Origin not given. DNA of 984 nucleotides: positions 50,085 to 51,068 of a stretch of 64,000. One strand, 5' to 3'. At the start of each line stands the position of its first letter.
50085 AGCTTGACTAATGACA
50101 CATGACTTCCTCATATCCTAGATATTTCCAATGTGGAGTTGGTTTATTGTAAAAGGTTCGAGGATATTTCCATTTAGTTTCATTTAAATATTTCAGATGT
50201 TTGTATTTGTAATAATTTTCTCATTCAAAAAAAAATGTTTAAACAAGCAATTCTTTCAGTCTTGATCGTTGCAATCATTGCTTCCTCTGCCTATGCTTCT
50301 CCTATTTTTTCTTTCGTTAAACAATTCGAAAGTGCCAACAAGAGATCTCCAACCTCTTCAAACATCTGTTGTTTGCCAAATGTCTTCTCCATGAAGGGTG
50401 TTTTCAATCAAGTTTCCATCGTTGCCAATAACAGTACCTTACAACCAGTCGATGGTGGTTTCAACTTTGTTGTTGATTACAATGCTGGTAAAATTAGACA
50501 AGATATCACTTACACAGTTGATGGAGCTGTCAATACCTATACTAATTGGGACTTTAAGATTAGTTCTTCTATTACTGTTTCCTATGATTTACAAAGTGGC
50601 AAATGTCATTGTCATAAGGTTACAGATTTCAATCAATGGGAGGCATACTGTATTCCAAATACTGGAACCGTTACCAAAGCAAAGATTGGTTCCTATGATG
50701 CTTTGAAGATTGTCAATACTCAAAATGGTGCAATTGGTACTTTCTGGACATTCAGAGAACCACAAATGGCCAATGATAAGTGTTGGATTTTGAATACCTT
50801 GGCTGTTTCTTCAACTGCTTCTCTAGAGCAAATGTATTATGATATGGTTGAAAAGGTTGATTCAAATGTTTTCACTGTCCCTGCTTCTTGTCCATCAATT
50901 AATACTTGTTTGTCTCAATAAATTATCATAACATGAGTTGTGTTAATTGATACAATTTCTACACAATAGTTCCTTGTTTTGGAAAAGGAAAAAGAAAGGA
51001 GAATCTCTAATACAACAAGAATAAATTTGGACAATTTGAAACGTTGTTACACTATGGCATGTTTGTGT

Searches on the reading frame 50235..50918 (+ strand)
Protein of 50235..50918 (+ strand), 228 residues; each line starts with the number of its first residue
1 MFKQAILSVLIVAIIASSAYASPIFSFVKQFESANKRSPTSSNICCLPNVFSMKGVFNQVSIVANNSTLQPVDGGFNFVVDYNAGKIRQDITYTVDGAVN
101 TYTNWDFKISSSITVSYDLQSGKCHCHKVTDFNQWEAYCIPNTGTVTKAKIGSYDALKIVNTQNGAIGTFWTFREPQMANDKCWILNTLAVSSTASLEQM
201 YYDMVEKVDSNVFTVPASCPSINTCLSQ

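Call 4: search_protein_families(library=pfam, proteins=[window:50235-50918:+], max_evalue=1)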
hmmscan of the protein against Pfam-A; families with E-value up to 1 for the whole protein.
window:50235-50918:+ (228 aa): 0 families

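Call 59: search_solved_structures(query=window:50235-50918:+, max_evalue=1)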
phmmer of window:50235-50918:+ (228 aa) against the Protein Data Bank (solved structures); distinct sequences matched with E-value up to 1: 6.
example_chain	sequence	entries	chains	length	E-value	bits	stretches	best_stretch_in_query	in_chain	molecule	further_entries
8q1o_A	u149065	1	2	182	0.013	18.2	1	61-123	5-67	S-layer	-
7qlh_A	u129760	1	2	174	0.065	16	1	83-123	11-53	S-layer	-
6d6t_I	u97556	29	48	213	0.5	13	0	86-160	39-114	Kappa Fab Light Chain | Kappa Fab_1F4 Light Chain | Kappa Fab 1F4 Light Chain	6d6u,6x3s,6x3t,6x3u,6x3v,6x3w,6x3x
3zui_A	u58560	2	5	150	0.7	12.6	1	89-137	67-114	COMPLEMENT INHIBITOR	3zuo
2cm4_A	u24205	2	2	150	0.71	12.6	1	89-137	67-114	COMPLEMENT INHIBITOR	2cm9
5hcc_C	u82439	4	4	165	0.86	12.3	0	89-137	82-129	Complement inhibitor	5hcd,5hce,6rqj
